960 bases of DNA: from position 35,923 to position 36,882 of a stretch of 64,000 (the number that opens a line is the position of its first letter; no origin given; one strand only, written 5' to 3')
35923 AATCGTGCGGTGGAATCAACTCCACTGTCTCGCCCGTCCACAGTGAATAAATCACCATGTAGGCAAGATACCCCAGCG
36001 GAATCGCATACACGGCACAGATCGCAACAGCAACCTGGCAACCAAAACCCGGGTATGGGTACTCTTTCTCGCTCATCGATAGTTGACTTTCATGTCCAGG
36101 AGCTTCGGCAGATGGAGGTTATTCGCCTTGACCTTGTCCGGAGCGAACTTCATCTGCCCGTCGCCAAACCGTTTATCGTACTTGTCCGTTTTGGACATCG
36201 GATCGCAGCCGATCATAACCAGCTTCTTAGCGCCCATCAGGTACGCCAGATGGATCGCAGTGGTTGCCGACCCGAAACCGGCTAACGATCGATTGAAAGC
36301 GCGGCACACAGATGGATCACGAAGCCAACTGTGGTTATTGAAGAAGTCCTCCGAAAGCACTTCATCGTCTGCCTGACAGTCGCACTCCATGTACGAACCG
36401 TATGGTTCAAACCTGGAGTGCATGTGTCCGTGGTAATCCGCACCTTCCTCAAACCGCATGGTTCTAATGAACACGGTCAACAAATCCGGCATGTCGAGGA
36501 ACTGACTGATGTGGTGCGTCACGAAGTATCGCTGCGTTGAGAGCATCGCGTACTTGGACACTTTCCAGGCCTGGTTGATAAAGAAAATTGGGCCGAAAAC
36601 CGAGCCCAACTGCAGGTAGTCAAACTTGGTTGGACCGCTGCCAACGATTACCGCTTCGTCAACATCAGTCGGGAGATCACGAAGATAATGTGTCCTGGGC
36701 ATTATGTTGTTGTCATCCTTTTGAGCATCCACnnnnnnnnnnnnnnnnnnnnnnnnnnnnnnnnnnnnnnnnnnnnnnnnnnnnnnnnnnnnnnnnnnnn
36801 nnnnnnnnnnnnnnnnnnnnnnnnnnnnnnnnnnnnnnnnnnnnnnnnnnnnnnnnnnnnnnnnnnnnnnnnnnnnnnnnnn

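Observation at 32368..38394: Second carbohydrate-enzyme cluster: adenylate-forming-like enzyme, GT-B, GT32, GT2, DUF115/Maf-like, ppGalNAc-T-like GT2 and CE4 deacetylase on alternating strands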

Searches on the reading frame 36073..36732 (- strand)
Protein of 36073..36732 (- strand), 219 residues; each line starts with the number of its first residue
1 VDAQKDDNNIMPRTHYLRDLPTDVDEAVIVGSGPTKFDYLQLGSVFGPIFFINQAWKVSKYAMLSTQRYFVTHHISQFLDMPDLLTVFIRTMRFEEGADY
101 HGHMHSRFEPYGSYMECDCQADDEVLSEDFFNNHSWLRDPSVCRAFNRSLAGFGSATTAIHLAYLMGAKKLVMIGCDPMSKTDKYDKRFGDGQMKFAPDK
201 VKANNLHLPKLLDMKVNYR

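Call 3: search_protein_families(library=pfam, proteins=[window:36073-36732:-], max_evalue=0.01)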
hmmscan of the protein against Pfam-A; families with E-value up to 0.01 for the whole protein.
window:36073-36732:- (219 aa): 1 family
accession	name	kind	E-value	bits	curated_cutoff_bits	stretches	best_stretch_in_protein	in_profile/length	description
PF01973.23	MptE-like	-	0.00032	21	34.6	1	149-177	137-165/171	6-hydroxymethylpterin diphosphokinase MptE-like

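Call 4: search_protein_families(library=phrogs, proteins=[window:36073-36732:-], max_evalue=0.01)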
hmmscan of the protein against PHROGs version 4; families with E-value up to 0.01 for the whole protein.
window:36073-36732:- (219 aa): 2 families
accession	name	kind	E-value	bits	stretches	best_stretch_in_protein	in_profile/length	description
phrog_2111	-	unknown function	0.0034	17.8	0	150-180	128-158/208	-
phrog_4603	-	other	0.0067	17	0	144-183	74-112/178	alpha-2;3-sialyltransferase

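Call 12: search_protein_families(library=ncbifam, proteins=[window:36073-36732:-], max_evalue=0.1)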
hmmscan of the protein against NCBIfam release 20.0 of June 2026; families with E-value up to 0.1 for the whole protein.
window:36073-36732:- (219 aa): 0 families

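Call 15: search_solved_structures(query=window:36073-36732:-, max_evalue=10, show_alignments=3)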
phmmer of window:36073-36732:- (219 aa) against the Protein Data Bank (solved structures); distinct sequences matched with E-value up to 10: 5.
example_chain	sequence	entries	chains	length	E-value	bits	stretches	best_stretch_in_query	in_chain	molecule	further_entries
2jne_A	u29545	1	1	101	0.094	15.6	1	92-137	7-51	Hypothetical protein yfgJ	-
9ubw_L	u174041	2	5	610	0.78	12.6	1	47-88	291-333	Solute carrier organic anion transporter family member 6C1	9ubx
7eeb_L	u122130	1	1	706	0.79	12.6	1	47-88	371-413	Kazal-like domain-containing protein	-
4nss_A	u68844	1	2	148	1.4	11.7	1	97-151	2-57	Mycobacterial protein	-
4l8r_C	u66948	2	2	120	2.2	11.1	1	97-127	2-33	Histone RNA hairpin-binding protein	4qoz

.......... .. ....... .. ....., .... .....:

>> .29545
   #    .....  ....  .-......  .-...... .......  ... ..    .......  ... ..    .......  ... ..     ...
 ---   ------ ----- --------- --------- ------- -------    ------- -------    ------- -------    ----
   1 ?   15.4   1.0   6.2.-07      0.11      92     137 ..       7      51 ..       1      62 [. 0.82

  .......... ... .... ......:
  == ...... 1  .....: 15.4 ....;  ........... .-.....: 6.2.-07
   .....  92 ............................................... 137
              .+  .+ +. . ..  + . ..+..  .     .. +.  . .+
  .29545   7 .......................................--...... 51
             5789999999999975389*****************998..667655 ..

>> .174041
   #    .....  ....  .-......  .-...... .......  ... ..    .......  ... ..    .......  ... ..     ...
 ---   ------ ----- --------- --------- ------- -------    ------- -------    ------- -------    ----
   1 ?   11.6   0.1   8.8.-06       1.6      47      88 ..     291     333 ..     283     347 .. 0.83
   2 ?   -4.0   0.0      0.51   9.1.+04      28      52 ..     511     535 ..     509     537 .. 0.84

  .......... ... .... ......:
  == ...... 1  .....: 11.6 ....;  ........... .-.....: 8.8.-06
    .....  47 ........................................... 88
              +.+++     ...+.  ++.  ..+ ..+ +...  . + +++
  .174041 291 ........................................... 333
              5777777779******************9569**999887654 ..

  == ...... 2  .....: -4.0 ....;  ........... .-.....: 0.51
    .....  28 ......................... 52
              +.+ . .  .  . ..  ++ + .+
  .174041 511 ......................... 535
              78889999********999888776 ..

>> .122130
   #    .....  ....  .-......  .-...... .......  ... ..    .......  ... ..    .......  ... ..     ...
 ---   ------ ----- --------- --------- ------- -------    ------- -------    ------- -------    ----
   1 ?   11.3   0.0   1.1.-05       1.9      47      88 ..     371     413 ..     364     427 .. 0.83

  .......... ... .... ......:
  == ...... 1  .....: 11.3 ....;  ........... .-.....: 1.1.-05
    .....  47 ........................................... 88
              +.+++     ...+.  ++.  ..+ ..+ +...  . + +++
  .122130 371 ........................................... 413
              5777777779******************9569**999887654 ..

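Call 22: find_homologous_proteins(query=window:36073-36732:-, max_evalue=0.001)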
Query window:36073-36732:- (219 aa): 8 proteins with E <= 0.001 among 58 candidates.
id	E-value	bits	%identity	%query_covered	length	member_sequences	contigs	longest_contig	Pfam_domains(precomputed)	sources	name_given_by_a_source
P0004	1.8e-142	491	100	95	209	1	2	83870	-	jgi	-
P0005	4.2e-78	280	62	95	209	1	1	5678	-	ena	-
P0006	1.4e-59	219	53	92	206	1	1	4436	-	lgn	-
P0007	7.7e-57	210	53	88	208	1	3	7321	-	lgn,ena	-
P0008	1.1e-45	174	48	89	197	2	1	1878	-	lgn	-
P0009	9.5e-44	168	43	92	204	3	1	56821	-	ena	-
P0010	1.6e-39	154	42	92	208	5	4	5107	-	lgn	-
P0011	5.2e-33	133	39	93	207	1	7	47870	-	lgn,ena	-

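Call 24: find_encoding_contigs(protein=P0009, flank=10000, max_places=2)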
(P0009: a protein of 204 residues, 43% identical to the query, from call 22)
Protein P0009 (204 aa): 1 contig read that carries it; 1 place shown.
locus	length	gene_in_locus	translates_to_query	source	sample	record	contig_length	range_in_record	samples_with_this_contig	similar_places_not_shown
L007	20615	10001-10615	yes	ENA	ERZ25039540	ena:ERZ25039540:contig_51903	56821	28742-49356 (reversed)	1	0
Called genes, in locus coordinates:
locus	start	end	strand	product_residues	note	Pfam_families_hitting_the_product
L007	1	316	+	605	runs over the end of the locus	PF00082:Peptidase_S8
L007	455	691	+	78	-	-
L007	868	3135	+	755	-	PF00535:Glycos_transf_2, PF04765:TOD1_MUCI70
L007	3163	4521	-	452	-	PF03781:FGE-sulfatase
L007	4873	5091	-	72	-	-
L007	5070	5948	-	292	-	PF13191:AAA_16 (faint), PF20703:nSTAND1, PF13401:AAA_22 (weak)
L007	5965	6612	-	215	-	PF00069:Pkinase, PF07714:PK_Tyr_Ser-Thr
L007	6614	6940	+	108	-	-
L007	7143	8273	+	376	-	PF01522:Polysacc_deac_1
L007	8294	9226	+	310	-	PF00535:Glycos_transf_2, PF10111:Glyco_tranf_2_2, PF13641:Glyco_tranf_2_3 (weak)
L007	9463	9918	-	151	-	-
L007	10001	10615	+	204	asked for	-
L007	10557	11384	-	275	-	PF02348:CTP_transf_3, PF12804:NTP_transf_3 (faint)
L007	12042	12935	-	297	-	PF03150:CCP_MauG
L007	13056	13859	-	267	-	-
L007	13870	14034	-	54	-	-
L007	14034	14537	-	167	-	PF01209:Ubie_methyltran (weak), PF13847:Methyltransf_31, PF08241:Methyltransf_11 (weak), PF08242:Methyltransf_12, PF13649:Methyltransf_25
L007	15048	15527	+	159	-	-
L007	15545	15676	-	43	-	-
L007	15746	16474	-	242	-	-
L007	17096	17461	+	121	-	PF03102:NeuB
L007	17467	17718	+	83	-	-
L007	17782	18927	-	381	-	PF00155:Aminotran_1_2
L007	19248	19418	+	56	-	-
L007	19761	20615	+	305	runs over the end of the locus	PF01073:3Beta_HSD, PF01370:Epimerase, PF02719:Polysacc_synt_2 (faint), PF04321:RmlD_sub_bind, PF05368:NmrA, PF16363:GDP_Man_Dehyd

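Call 25: find_encoding_contigs(protein=P0011, flank=10000, max_places=2)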
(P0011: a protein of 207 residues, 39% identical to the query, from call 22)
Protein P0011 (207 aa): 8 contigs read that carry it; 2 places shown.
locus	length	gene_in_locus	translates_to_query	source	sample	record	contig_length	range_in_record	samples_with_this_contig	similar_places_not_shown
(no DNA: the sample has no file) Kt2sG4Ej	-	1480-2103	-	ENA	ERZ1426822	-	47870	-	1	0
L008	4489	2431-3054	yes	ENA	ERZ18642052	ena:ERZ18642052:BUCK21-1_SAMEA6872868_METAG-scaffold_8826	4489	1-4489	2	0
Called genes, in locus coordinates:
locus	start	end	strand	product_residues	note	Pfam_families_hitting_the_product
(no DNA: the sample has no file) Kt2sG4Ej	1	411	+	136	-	?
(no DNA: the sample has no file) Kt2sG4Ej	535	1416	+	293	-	-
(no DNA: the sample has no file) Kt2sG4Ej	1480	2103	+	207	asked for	-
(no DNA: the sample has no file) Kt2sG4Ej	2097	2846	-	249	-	-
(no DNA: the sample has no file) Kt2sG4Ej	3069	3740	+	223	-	PF03462:PCRF, PF00472:RF-1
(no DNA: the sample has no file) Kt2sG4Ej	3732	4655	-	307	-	-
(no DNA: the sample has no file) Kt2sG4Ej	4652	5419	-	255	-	-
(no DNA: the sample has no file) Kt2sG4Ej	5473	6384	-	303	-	PF10127:RlaP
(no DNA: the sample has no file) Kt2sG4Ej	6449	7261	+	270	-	-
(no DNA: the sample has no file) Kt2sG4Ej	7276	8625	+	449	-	PF00702:Hydrolase, PF13419:HAD_2, PF00483:NTP_transferase, PF12804:NTP_transf_3 (faint)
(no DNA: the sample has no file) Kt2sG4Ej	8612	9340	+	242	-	PF25342:GT_PLOD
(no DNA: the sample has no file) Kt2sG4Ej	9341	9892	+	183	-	PF03567:Sulfotransfer_2 (weak)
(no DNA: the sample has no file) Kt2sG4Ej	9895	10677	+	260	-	-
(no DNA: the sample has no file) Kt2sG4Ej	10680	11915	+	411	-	PF00884:Sulfatase, PF16347:SGSH_C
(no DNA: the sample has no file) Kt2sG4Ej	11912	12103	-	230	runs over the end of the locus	-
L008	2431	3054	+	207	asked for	-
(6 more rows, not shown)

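Call 30: search_solved_structures(query=A2, max_evalue=10, show_alignments=3)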
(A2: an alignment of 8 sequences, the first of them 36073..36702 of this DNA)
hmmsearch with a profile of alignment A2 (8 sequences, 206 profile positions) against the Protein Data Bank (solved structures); distinct sequences matched with E-value up to 10: 2.
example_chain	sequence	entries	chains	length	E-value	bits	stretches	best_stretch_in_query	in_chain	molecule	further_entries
7cd2_A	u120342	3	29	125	0.85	12.5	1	32-68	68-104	YabJ protein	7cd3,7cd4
1bcj_1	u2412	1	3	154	1.4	11.8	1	39-71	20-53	MANNOSE-BINDING PROTEIN-A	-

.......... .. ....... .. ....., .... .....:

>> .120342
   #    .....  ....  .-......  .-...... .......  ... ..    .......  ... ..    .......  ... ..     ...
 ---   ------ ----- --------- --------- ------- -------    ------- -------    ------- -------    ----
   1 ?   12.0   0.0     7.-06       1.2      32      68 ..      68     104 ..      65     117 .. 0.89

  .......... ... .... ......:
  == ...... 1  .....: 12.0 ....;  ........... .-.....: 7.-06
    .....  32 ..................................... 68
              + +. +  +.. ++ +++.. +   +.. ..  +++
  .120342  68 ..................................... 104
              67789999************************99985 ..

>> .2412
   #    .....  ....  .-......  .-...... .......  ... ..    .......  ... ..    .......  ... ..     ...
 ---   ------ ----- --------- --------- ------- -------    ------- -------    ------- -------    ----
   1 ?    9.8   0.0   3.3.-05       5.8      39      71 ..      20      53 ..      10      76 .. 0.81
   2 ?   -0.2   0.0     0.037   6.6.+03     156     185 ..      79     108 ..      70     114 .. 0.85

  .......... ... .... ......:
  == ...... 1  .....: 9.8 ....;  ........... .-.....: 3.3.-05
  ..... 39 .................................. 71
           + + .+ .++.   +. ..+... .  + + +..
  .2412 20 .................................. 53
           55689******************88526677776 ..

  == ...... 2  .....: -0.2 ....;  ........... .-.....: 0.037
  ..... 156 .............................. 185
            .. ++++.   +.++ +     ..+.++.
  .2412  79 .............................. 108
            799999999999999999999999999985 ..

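Call 38: search_protein_families(library=pfam, alignment_id=A2, max_evalue=1)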
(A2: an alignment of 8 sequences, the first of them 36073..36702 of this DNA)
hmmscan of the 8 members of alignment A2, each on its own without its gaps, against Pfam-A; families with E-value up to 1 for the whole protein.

A. member 1, window:36073-36702:- (209 aa): 1 family
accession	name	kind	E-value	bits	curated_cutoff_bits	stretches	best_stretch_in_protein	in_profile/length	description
PF01973.23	MptE-like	-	0.00049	20.3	34.6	1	139-167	137-165/171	6-hydroxymethylpterin diphosphokinase MptE-like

B. families by the number of members that match (of 8 scanned): 2 families
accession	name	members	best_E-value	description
PF01973.23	MptE-like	7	0.00049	6-hydroxymethylpterin diphosphokinase MptE-like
PF08272.16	Zn_Ribbon_Topo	1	0.22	Topoisomerase I zinc-ribbon-like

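Call 44: find_related_loci(query=A2, collection=viral_contigs, flank=8000)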
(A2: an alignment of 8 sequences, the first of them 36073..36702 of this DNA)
Query A2 (209 aa) in viral_contigs; peptide patterns used: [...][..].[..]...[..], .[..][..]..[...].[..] (x = any residue, [..] = any of these).
108 stretches matched a pattern, but none encodes a relative of the query by tblastn (E <= 1e-3).

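Call 52: find_encoding_contigs(protein=P0005, flank=6000, max_places=1)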
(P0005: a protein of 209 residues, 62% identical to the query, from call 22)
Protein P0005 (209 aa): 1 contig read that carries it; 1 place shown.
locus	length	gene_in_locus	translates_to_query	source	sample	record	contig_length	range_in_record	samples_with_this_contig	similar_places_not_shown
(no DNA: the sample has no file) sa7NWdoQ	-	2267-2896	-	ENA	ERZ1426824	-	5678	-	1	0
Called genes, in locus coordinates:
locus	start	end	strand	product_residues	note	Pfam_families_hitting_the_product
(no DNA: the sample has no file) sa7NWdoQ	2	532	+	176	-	?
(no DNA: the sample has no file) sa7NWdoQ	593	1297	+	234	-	PF01522:Polysacc_deac_1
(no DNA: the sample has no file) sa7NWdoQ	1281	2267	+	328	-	PF00535:Glycos_transf_2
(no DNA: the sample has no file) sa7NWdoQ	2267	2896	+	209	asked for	-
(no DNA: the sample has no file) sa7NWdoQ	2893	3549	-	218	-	PF00535:Glycos_transf_2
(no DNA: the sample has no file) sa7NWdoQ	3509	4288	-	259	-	PF05704:Caps_synth (weak), PF12919:TcdA_TcdB (faint), PF04488:Gly_transf_sug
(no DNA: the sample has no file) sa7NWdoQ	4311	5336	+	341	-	-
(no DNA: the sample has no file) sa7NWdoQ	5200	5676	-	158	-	?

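Call 53: find_encoding_contigs(protein=P0007, flank=8000, max_places=1)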
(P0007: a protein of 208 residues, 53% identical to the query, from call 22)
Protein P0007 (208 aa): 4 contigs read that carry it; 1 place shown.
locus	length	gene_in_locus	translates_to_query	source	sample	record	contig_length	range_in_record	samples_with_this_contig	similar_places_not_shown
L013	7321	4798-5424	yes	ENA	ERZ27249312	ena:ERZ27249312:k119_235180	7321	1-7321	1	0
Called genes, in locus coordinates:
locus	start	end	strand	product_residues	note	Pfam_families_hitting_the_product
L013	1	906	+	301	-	?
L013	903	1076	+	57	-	-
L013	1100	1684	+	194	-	-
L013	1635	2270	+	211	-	-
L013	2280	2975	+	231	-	PF01522:Polysacc_deac_1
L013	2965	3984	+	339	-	PF00535:Glycos_transf_2, PF13641:Glyco_tranf_2_3 (faint)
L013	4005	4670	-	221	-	PF09037:Sulphotransf, PF13469:Sulfotransfer_3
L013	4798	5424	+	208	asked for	-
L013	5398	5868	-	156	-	-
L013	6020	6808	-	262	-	PF04488:Gly_transf_sug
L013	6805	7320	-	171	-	?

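Call 54: find_encoding_contigs(protein=P0010, flank=6000, max_places=1)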
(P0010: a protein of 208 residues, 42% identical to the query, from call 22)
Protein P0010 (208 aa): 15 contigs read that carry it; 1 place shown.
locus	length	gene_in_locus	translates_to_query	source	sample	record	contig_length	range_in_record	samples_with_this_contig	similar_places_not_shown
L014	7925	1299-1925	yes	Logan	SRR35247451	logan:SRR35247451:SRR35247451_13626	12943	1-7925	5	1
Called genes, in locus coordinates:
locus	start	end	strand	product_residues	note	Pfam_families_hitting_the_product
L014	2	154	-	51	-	?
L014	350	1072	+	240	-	PF04230:PS_pyruv_trans (faint)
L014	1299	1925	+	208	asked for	-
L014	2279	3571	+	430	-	PF00535:Glycos_transf_2 (faint)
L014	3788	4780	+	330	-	PF00535:Glycos_transf_2, PF10111:Glyco_tranf_2_2 (faint), PF02709:Glyco_transf_7C (weak)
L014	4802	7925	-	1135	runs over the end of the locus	PF01522:Polysacc_deac_1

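Call 71: search_dna_similar(query=window:36073-36702:-, collection=phages, mode=protein, max_evalue=1, max_rows=10)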
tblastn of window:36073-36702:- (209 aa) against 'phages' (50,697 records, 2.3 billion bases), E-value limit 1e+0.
No match.

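Call 72: find_related_loci(query=A2, collection=genome_contigs, flank=10000)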
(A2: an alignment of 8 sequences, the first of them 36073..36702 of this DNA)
Query A2 (209 aa) in genome_contigs; peptide patterns used: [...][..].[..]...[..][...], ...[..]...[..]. (x = any residue, [..] = any of these).
77 stretches matched a pattern; 2 encode a relative of the query (tblastn E <= 1e-3); 2 distinct loci.
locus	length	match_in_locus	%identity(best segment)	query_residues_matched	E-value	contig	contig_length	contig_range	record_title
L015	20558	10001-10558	41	21-208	9e-43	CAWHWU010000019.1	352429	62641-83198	MAG: uncultured Planctomycetaceae bacterium isolate MFD04434.bin.2.78 genome assembly, contig: contig_23847, whole genom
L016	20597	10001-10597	38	7-208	6e-38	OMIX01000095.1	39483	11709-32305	Deltaproteobacteria bacterium isolate AM_0619 genome assembly, contig: AM_0619_95, whole genome shotgun sequence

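Call 74: search_protein_families(library=pfam, proteins=[L016:4447-5340:+, L016:5393-6223:+, L016:6294-9890:+, L016:10668-11834:-, L016:11856-12929:-, L016:13343-14344:+, L016:16526-17545:+, L016:17558-18220:+, L016:18404-19507:+, L016:2079-3542:-], max_evalue=0.001)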
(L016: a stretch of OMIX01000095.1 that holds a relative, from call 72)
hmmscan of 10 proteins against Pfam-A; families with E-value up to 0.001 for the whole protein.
L016:4447-5340:+ (297 aa): 1 family
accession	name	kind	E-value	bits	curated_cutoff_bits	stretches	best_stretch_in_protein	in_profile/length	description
PF01430.24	HSP33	-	6.9e-72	242.6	21.4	1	5-279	2-271/273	Hsp33 protein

L016:5393-6223:+ (276 aa): 3 families
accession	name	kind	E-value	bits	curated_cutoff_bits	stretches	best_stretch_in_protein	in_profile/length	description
PF00149.33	Metallophos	-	1.1e-19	72.1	21.5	1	30-209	3-190/191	Calcineurin-like phosphoesterase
PF12850.12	Metallophos_2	-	4.4e-05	24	27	1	56-229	23-136/154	Calcineurin-like phosphoesterase superfamily domain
PF09423.15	PhoD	-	6.5e-05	22.7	27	0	149-183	189-223/343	PhoD-like phosphatase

L016:6294-9890:+ (1198 aa): 5 families
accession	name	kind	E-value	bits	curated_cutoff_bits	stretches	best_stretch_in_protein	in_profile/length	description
PF02574.22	S-methyl_trans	-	6.6e-80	269.4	22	1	27-314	1-280/283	Homocysteine S-methyltransferase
PF02965.22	Met_synt_B12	-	3.7e-43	148.4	25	1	972-1179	46-258/273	Vitamin B12 dependent methionine synthase, activation domain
PF00809.28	Pterin_bind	-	8.9e-40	137.3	25.5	1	351-587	1-244/244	Pterin binding enzyme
PF02607.22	B12-binding_2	-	2.5e-21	76.1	23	1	642-714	2-74/74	B12 binding domain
PF02310.24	B12-binding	-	3.3e-20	72.6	32.1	1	727-819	2-94/121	B12 binding domain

L016:10668-11834:- (388 aa): 3 families
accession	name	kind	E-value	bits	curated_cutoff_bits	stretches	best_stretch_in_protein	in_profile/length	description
PF00175.26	NAD_binding_1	-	3.9e-22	79.4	22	1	172-272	2-105/109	Oxidoreductase NAD-binding domain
PF00111.32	Fer2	-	6.2e-10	39.3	21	1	320-382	12-76/77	2Fe-2S iron-sulfur cluster binding domain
PF00970.30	FAD_binding_6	-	1.2e-08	35.7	21.1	1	66-155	3-93/99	Oxidoreductase FAD-binding domain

L016:11856-12929:- (357 aa): 11 families
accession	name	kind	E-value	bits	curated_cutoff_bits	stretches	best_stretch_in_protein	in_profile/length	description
PF12838.12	Fer4_7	-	6.2e-08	33.4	27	1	334-353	2-21/52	4Fe-4S dicluster domain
PF14697.11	Fer4_21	-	1.6e-07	31.7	35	0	331-349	38-57/59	4Fe-4S dicluster domain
PF12837.12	Fer4_6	-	2e-07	31.1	25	1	333-349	8-24/24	4Fe-4S binding domain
PF13187.11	Fer4_9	-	5.2e-07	30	27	1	296-348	2-51/52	4Fe-4S dicluster domain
PF00037.32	Fer4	-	1.2e-06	28.5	21.1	1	334-350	8-24/24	4Fe-4S binding domain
PF13237.11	Fer4_10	-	9.5e-06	25.9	25.5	1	292-345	5-53/53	4Fe-4S dicluster domain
PF13534.11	Fer4_17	-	8.7e-05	23.4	22.2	0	293-311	43-61/61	4Fe-4S dicluster domain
PF25160.1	LdpA_Fe-S-bd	-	0.00017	21.7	27.6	0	327-352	21-46/49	LdpA Fe-S cluster-binding domain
PF12800.12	Fer4_4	-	0.00018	22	24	0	334-346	4-16/17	4Fe-4S binding domain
PF13183.11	Fer4_8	-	0.00053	20.9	27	0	333-347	4-18/68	4Fe-4S dicluster domain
PF13484.11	Fer4_16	-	0.0008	20.6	30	0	334-351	2-19/66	4Fe-4S double cluster binding domain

L016:13343-14344:+ (333 aa): 2 families
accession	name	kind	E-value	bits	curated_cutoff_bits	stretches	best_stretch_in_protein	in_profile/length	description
PF12345.13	DUF3641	-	7.9e-56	188.2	24.9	1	197-331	1-134/134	Protein of unknown function (DUF3641)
PF04055.27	Radical_SAM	-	1.4e-10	42.1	29.5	1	34-178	1-142/166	Radical SAM superfamily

L016:16526-17545:+ (339 aa): 1 family
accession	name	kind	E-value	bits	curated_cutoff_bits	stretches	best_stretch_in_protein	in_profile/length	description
PF01476.26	LysM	-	5.3e-06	26.7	20.9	1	213-258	1-42/43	LysM domain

L016:17558-18220:+ (220 aa): 1 family
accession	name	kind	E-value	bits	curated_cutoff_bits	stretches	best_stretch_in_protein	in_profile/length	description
PF05050.19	Methyltransf_21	-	1.1e-19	71.6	22.7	1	33-199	1-166/173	Methyltransferase FkbM domain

L016:18404-19507:+ (367 aa): 2 families
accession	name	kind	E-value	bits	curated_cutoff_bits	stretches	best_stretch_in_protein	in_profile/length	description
PF04055.27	Radical_SAM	-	3e-12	47.5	29.5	1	49-183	2-139/166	Radical SAM superfamily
PF13186.11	SPASM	-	4.9e-09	36.8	21.5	1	256-325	1-67/67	Iron-sulfur cluster-binding domain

L016:2079-3542:- (487 aa): 0 families
